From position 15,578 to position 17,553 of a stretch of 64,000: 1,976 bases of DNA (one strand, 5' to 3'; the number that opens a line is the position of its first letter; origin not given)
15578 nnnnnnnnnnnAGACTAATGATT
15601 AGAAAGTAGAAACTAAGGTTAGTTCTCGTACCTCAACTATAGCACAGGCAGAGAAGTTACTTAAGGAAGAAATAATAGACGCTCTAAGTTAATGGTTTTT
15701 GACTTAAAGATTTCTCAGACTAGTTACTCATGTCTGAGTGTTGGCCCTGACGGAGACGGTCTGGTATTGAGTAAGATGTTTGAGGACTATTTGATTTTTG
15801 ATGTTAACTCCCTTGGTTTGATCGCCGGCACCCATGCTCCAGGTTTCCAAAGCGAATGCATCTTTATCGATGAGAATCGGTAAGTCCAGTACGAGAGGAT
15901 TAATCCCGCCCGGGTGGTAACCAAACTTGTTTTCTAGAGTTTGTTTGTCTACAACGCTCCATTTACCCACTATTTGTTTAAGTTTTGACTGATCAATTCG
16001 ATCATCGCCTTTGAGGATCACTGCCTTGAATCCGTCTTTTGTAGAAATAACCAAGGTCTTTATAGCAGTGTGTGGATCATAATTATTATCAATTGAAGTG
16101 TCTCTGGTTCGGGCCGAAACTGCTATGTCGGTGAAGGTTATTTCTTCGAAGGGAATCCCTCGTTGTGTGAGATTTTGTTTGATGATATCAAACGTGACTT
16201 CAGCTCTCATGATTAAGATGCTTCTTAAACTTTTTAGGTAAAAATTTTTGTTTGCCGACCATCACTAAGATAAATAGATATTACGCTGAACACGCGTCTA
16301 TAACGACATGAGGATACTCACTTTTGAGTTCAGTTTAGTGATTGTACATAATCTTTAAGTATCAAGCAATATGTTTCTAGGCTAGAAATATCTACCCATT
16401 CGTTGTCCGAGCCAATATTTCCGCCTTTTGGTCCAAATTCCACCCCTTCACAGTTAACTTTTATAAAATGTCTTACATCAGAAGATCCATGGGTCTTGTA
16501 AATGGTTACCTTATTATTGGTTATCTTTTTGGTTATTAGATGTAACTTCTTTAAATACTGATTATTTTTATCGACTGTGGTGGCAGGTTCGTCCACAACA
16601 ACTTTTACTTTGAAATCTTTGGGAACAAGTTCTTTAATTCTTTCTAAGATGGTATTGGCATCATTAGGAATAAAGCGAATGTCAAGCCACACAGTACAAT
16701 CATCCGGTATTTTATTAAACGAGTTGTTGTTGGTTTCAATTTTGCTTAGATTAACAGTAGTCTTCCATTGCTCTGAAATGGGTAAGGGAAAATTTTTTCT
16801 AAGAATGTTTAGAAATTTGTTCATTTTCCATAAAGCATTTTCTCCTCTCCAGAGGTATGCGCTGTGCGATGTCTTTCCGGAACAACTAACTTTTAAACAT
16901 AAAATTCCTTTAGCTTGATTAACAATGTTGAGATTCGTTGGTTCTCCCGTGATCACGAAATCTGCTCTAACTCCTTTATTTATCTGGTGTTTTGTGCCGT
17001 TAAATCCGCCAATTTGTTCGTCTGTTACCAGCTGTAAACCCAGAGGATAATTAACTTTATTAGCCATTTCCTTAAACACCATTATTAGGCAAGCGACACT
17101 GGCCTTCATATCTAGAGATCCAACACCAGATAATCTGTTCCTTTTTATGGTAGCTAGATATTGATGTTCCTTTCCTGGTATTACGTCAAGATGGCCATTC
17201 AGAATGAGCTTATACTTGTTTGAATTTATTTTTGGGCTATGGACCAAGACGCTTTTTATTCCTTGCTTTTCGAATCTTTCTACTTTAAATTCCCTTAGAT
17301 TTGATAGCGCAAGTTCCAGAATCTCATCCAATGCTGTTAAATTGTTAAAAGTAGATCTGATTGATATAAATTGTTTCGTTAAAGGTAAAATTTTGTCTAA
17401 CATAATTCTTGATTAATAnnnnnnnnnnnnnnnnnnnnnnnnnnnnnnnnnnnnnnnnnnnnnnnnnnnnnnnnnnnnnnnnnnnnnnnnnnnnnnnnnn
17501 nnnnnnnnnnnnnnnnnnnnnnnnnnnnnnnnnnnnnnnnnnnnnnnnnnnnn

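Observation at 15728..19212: Unassigned 597-aa enzyme, M20 hydrolase and YbaK/ProX deacylase operon with internal compositional break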

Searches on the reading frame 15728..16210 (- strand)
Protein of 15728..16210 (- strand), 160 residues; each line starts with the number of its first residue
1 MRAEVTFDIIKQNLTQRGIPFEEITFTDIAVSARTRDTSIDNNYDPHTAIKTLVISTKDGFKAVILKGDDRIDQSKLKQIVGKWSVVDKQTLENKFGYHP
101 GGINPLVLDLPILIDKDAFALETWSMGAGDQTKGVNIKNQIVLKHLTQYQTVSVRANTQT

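Call 6: search_protein_families(library=pfam, proteins=[window:15728-16210:-], max_evalue=1)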
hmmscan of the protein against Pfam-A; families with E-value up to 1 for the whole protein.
window:15728-16210:- (160 aa): 1 family
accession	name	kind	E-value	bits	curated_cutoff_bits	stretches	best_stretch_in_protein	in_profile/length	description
PF04073.20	tRNA_edit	-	2.7e-16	60.2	25.5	1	42-140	14-118/123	Aminoacyl-tRNA editing domain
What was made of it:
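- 15728..16210 (-): YbaK/ProX-fold aminoacyl-tRNA deacylase of a TyrRS-associated subfamily. Pfam tRNA_edit (call 6).
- On YbaK/ProX trans-editing superfamily: PF04073 at 60.2 bits (call 6).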

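Call 9: search_protein_families(library=ncbifam, proteins=[window:15728-16210:-], max_evalue=1)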
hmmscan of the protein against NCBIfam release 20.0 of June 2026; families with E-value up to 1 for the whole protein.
window:15728-16210:- (160 aa): 2 families
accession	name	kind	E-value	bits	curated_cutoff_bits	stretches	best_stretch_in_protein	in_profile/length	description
TIGR00011.1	YbaK_EbsC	equivalog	1.6e-12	47.5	153.25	1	13-144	6-142/152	Cys-tRNA(Pro) deacylase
NF006625.0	PRK09194.1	equivalog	4.4e-10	39.1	558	1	43-151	268-383/559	proline--tRNA ligase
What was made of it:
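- On YbaK proper (Cys-tRNA-Pro deacylase): TIGR00011 scores 47.5 against a cut-off of 153.25 (call 9).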

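Call 39: search_solved_structures(query=window:15728-16210:-, max_evalue=0.01)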
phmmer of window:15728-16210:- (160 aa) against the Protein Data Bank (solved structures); distinct sequences matched with E-value up to 0.01: 2.
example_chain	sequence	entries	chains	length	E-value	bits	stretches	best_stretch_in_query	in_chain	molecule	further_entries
1wdv_A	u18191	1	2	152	0.00057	23.1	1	49-123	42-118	hypothetical protein APE2540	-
3rij_A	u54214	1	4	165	0.0026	21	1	27-128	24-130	SC_2cx5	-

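Call 44: find_homologous_proteins(query=window:15728-16210:-, max_evalue=0.00001)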
Query window:15728-16210:- (160 aa): 18 proteins with E <= 0.00001 among 43 candidates.
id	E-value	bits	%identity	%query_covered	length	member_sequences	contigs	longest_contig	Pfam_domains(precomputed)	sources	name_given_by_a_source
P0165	1.3e-99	348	100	100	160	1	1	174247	PF04073.21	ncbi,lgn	-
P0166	3.1e-55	204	64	94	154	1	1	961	PF04073.21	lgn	-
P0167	6.2e-54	200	63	93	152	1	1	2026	PF04073.21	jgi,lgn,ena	-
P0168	8.9e-53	196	62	93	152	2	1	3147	PF04073.21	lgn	-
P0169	2.3e-52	195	62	94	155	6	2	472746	PF04073.21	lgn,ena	-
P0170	4.0e-50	188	58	96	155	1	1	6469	PF04073.21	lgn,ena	-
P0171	4.9e-50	187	60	94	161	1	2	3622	PF04073.21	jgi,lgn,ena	-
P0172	6.0e-50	187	60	94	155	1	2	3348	PF04073.21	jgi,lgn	-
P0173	7.8e-50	187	59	93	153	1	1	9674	PF04073.21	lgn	-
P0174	1.3e-49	186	58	96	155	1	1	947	PF04073.21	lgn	-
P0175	5.3e-49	184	59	94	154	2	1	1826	PF04073.21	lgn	-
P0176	7.5e-49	183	60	94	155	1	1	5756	PF04073.21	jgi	jgi:prolyl-tRNA editing enzyme YbaK/EbsC (Cys-tRNA(Pro) deacylase)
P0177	7.6e-49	183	58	96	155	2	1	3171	PF04073.21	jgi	jgi:prolyl-tRNA editing enzyme YbaK/EbsC (Cys-tRNA(Pro) deacylase)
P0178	1.1e-47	180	59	94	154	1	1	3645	PF04073.21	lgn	-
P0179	2.9e-47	178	56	94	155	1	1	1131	PF04073.21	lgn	-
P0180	3.5e-47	178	55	93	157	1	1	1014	PF04073.21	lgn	-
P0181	1.7e-45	173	53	99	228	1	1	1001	PF04073.21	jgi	-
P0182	4.2e-43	165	55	84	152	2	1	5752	PF04073.21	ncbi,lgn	-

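Call 45: find_encoding_contigs(protein=P0169, flank=6000, max_places=2)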
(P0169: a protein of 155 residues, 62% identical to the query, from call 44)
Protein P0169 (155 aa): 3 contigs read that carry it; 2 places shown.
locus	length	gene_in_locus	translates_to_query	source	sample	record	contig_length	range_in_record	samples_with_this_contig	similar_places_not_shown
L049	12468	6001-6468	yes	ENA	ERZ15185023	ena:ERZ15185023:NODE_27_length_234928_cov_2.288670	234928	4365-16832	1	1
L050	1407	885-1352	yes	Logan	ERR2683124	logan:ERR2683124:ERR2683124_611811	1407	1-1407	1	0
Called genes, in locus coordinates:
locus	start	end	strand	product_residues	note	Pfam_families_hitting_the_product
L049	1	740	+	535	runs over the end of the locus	PF00239:Resolvase, PF07508:Recombinase, PF13408:Zn_ribbon_recom (weak)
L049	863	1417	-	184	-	-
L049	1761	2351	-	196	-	-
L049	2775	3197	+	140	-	-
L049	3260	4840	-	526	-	PF00239:Resolvase, PF07508:Recombinase, PF13408:Zn_ribbon_recom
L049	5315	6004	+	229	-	PF01177:Asp_Glu_race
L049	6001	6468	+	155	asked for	PF04073:tRNA_edit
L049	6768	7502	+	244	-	-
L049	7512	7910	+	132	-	PF09945:DUF2177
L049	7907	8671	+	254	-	PF06966:DUF1295, PF02544:Steroid_dh, PF04191:PEMT (weak)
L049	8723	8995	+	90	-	PF01541:GIY-YIG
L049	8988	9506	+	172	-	-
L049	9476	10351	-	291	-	PF00763:THF_DHG_CYH, PF02882:THF_DHG_CYH_C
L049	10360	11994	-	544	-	PF01268:FTHFS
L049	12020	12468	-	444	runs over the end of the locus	PF00464:SHMT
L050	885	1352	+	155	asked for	PF04073:tRNA_edit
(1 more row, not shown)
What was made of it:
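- A YbaK homologue is operonic with an Asp/Glu-racemase-family gene in L049 (call 45).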

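Call 46: find_encoding_contigs(protein=P0173, flank=6000, max_places=2)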
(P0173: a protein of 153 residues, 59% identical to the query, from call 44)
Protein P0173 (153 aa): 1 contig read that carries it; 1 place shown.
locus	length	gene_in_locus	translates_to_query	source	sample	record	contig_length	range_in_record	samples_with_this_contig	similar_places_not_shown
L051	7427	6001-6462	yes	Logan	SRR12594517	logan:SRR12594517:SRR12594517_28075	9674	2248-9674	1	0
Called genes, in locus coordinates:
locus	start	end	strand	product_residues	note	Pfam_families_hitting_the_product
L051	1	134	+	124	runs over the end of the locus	-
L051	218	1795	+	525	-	PF04389:Peptidase_M28 (weak)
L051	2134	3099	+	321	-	PF00793:DAHP_synth_1 (faint)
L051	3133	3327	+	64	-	-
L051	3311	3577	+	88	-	PF01817:CM_2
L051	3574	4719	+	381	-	PF00155:Aminotran_1_2, PF01041:DegT_DnrJ_EryC1, PF01053:Cys_Met_Meta_PP (weak)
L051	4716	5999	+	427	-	PF03807:F420_oxidored (faint), PF02153:PDH_N, PF26213:TYRAAT1_C, PF00800:PDT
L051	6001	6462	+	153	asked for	PF04073:tRNA_edit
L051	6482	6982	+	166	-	PF01936:NYN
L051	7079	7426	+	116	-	?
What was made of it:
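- One homologue is the last gene of a DAHP synthase / chorismate mutase / aminotransferase / PDH-PDT cluster (call 46). Another YbaK homologue sits in an aromatic biosynthesis cluster (call 46).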

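Call 47: find_encoding_contigs(protein=P0182, flank=6000, max_places=2)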
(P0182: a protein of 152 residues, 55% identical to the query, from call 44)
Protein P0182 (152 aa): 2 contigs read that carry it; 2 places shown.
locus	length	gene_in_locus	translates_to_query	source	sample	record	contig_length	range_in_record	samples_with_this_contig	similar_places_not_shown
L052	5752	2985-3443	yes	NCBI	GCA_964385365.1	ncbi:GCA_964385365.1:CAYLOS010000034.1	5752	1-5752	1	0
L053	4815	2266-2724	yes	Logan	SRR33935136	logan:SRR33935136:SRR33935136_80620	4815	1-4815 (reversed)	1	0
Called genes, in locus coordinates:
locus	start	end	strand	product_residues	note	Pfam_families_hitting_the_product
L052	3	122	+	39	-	?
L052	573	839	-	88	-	-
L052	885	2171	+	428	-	-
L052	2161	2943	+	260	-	-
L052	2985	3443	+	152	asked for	PF04073:tRNA_edit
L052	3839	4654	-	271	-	-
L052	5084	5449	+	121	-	PF08761:dUTPase_2 (weak), PF12643:MazG-like (weak)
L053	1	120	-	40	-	?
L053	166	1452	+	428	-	-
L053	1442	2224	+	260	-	-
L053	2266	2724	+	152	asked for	PF04073:tRNA_edit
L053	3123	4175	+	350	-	-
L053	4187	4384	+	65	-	-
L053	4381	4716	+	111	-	-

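Call 54: search_protein_families(library=padloc, proteins=[window:15728-16210:-], max_evalue=0.01)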
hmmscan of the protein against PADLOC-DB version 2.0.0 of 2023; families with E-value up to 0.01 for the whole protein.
window:15728-16210:- (160 aa): 0 families

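Call 87: predict_structure(alignment_id=A4)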
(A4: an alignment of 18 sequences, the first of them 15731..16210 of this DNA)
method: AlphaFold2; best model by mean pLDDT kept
length: 160 residues; sequences in the alignment: 18
mean_pLDDT: 93.1   pTM: 0.87
mean pLDDT of the five models: 93.1, 93.0, 91.3, 89.0, 87.4
residues with pLDDT >= 90: 140; 70-90: 16; 50-70: 2; < 50: 2
segments of 3 or more residues with pLDDT < 50: none
pLDDT, mean of each block of 10 residues (from residue 1): 87 97 94 89 95 96 94 96 96 94 93 95 96 96 92 79
secondary structure, 60 per line:
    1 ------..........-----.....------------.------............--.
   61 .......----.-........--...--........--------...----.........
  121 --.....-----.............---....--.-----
elements in order: H7-16 E22-26 E49-57 E60-67 H74-81 E84-86 H89-96 E112-115 H116-120 E123-127 E133-138 H139-145 E149-152

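Call 91: fold_search(model_id=the predicted structure, library=pdb)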
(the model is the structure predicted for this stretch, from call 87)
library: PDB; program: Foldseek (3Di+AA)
matches with E <= 10: 313; with E <= 0.001: 37
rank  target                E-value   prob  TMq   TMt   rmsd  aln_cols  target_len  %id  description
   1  1dbx_A                4.3e-09  1.00  0.76  0.79   2.9       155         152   22  Crystal structure of cysteinyl-tRNA(Pro) deacylase from H. influenzae (HI1434) (released 2000-06-14)
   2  9qzk_A                4.3e-09  1.00  0.71  0.27   3.1       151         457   16  SadB of Pseudomonas aeruginosa (released 2025-05-28)
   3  3rij_C                6.2e-09  1.00  0.70  0.74   3.8       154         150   18  Epitope backbone grafting by computational design for improved presentation of linear epitopes on scaffold proteins (released 2011-11-09)
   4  3ri0_B                9.6e-09  1.00  0.79  0.82   2.6       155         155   17  Epitope backbone grafting by computational design for improved presentation of linear epitopes on scaffold proteins (released 2011-11-09)
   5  2cx5_A                9.6e-09  1.00  0.77  0.78   2.7       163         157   16  Crystal structure of a putative trans-editing enzyme for prolyl tRNA synthetase (released 2005-12-28)
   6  1dbu                  1.1e-08  1.00  0.70  0.73   3.6       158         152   23  Crystal structure of cysteinyl-tRNA(Pro) deacylase protein from H. influenzae (HI1434) (released 2000-06-14)
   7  3op6_A                1.3e-08  1.00  0.69  0.75   3.7       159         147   19  Crystal structure of an oligo-nucleotide binding protein (lpg1207) from Legionella pneumophila subsp. pneumophila str. (released 2010-09-15)
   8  1vki_B                1.8e-08  1.00  0.76  0.74   3.7       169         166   12  Crystal structure of a putative oligo-nucleotide binding protein (atu3699, agr_l_2275) from agrobacterium tumefaciens  (released 2004-06-08)
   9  3rij_A                1.9e-08  1.00  0.81  0.83   2.5       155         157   19  Epitope backbone grafting by computational design for improved presentation of linear epitopes on scaffold proteins (released 2011-11-09)
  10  1wdv_A                2.3e-08  1.00  0.77  0.81   2.6       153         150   17  Crystal structure of hypothetical protein APE2540 (released 2004-11-18)
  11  1vki_A                3.1e-08  1.00  0.72  0.70   4.1       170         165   12  Crystal structure of a putative oligo-nucleotide binding protein (atu3699, agr_l_2275) from agrobacterium tumefaciens  (released 2004-06-08)
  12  2z0k                  3.3e-08  1.00  0.80  0.82   2.6       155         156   17  Crystal structure of ProX-AlaSA complex from T. thermophilus (released 2007-11-13)
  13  2dxa                  3.8e-08  1.00  0.75  0.76   3.4       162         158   18  Crystal structure of trans editing enzyme ProX from E.coli (released 2007-02-25)
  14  8huz_D                9.1e-08  1.00  0.68  0.68   3.9       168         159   14  the structure of trans-editing factor ProX (released 2024-01-17)
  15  8w8j_A                1.1e-07  1.00  0.66  0.20   3.1       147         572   16  Crystal structure of bacterial prolyl-tRNA synthetase in complex with inhibitor PAA-19 (released 2024-09-04)
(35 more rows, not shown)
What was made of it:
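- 15728..16210 (-): AF2 model with pLDDT 93, and TM 0.76-0.81 to YbaK and ProX structures (calls 87, 91).
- On YbaK/ProX trans-editing superfamily: TM is 0.76-0.81 to 1dbx, 2z0k, 2dxa and 1wdv (call 91).
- Closest known: YbaK / ProXp trans-editing factors and D-Tyr-tRNA deacylase. Same: The fold is YbaK-like, with TM 0.76-0.81 (call 91).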

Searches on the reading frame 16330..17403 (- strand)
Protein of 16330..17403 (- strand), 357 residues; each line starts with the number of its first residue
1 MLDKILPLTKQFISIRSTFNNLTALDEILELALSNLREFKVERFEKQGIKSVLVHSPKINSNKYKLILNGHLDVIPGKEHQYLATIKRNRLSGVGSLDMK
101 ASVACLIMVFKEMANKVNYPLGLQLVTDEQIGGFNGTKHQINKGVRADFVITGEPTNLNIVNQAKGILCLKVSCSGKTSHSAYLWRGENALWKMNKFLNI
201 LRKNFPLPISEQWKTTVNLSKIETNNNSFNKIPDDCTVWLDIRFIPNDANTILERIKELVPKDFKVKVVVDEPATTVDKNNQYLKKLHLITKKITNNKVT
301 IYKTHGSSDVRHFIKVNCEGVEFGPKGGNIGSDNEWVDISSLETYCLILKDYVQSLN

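Call 6: search_protein_families(library=pfam, proteins=[window:16330-17403:-], max_evalue=1)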
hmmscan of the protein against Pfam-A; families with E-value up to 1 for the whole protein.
window:16330-17403:- (357 aa): 3 families
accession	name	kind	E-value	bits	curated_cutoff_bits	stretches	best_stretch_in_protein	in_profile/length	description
PF01546.33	Peptidase_M20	-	2.1e-22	80.5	24.6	1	67-354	1-205/206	Peptidase family M20/M25/M40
PF07687.19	M20_dimer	-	8.4e-16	58.3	21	1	164-262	3-101/107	Peptidase dimerisation domain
PF00760.24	Cucumo_coat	-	0.075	13.1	22.6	1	227-295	75-143/175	Cucumovirus coat protein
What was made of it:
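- On Peptidase M20 (ArgE/DapE/ACY1/CPG2 clan): PF01546 at 80.5 bits and PF07687 at 58.3 bits (call 6).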

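Call 9: search_protein_families(library=ncbifam, proteins=[window:16330-17403:-], max_evalue=1)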
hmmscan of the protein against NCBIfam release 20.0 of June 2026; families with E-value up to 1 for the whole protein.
window:16330-17403:- (357 aa): 44 families (the best 25 are shown)
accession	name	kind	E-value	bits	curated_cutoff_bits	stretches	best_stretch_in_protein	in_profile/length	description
TIGR01910.1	DapE-ArgE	subfamily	1.1e-46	159.8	217.6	1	8-346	3-371/373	ArgE/DapE family deacylase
NF006399.0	PRK08651.1-2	equivalog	1.1e-40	140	381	1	8-355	9-403/405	succinyl-diaminopimelate desuccinylase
NF009557.0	PRK13009.1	equivalog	1.1e-37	130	284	1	4-355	4-373/377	succinyl-diaminopimelate desuccinylase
TIGR01900.1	dapE-gram_pos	equivalog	1.2e-36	126.3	304.2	1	5-353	5-350/351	succinyl-diaminopimelate desuccinylase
TIGR01246.1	dapE_proteo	equivalog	2e-32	112.6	361.8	1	8-355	4-369/370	succinyl-diaminopimelate desuccinylase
NF006400.0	PRK08651.1-3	equivalog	5e-30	104.6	374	1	58-347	78-397/410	succinyl-diaminopimelate desuccinylase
NF005710.0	PRK07522.1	subfamily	1.9e-27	96.4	412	1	10-279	15-302/391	acetylornithine deacetylase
TIGR01892.1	AcOrn-deacetyl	equivalog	2.9e-26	92.4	297.7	1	39-342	33-354/365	acetylornithine deacetylase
NF009555.0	PRK13004.1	equivalog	4.2e-25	88.5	321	1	57-273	63-293/399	YgeY family selenium metabolism-linked hydrolase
NF006365.0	PRK08588.1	subfamily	2.9e-24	86.1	289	1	59-351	60-375/383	succinyl-diaminopimelate desuccinylase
NF003474.0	PRK05111.1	equivalog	8.7e-23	80.8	460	1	59-272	68-297/383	acetylornithine deacetylase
NF005306.0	PRK06837.1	subfamily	1.1e-21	77.2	376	2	42-203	76-245/427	ArgE/DapE family deacylase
TIGR03526.1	selenium_YgeY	hypoth_equivalog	9.9e-21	74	321.5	1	66-276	70-297/395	YgeY family selenium metabolism-linked hydrolase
NF006326.0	PRK08554.1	equivalog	1.7e-20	73.3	354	2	235-355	319-443/446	peptidase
NF006404.0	PRK08652.1-2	equivalog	1.4e-19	70.3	348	1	6-269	4-244/332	acetylornithine deacetylase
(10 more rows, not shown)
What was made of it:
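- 16330..17403 (-): M20 (ArgE/DapE-like) metallo-amidohydrolase, the constant partner of the ligase. Pfam and NCBIfam hits (calls 6, 9).
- On DapE or ArgE (specific enzymes): All DapE and ArgE equivalogs score far below their cut-offs (call 9).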

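Call 38: search_solved_structures(query=window:16330-17403:-, max_evalue=0.00001)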
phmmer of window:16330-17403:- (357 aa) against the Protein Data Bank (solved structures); distinct sequences matched with E-value up to 0.00001: 19.
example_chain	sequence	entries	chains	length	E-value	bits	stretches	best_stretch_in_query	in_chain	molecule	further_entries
2rb7_A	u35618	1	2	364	7.6e-32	113.9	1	40-344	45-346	Peptidase, M20/M25/M40 family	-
3ct9_A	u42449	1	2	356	2.3e-16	62.9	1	46-266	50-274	Acetylornithine deacetylase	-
3tx8_A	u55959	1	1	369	2.3e-15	59.6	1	6-264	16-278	Succinyl-diaminopimelate desuccinylase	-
7uoi_A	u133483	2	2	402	1.2e-14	57.3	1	53-327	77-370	succinyl-diaminopimelate desuccinylase | Probable succinyl-diaminopimelate desuccinylase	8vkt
7lgp_A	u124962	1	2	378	4.1e-13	52.3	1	66-346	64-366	Succinyl-diaminopimelate desuccinylase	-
3ic1_A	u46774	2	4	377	8.1e-12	48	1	64-342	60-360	Succinyl-diaminopimelate desuccinylase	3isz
5vo3_A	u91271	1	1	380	8.4e-12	47.9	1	64-342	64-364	Succinyl-diaminopimelate desuccinylase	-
7rsf_A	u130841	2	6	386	3.6e-10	42.6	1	65-253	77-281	Acetylornithine deacetylase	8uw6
4ppz_A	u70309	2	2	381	3.8e-08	35.9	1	69-342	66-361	Succinyl-diaminopimelate desuccinylase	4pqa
4o23_A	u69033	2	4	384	3.9e-08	35.9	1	69-342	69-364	Succinyl-diaminopimelate desuccinylase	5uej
7t1q_A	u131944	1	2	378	3.9e-08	35.9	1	70-351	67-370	Succinyl-diaminopimelate desuccinylase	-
8f8o_A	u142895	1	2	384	4.1e-08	35.8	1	70-351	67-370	Succinyl-diaminopimelate desuccinylase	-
1vgy_A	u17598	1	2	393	5.5e-08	35.4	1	69-342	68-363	succinyl-diaminopimelate desuccinylase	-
3pfo_A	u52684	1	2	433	1.5e-07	34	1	62-193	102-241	putative acetylornithine deacetylase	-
1cg2_A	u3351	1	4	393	7.4e-07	31.7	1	22-342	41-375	CARBOXYPEPTIDASE G2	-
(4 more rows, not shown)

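Call 42: list_cluster_members(proteins=[P0001, window:16330-17403:-, window:15728-16210:-])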
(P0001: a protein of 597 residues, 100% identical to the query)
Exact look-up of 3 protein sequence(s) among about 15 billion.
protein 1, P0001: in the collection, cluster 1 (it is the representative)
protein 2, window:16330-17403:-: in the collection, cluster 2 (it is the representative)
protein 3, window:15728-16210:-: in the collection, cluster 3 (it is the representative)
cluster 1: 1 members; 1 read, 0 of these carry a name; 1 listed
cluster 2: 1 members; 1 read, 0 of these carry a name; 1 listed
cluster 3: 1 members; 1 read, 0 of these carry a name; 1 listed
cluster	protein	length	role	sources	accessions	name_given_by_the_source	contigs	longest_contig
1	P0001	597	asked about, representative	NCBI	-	-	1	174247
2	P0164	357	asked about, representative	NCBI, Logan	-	-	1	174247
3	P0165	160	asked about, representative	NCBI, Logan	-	-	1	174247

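Call 54: search_protein_families(library=padloc, proteins=[window:16330-17403:-], max_evalue=0.01)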
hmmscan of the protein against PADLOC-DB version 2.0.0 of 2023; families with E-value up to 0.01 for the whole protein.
window:16330-17403:- (357 aa): 0 families
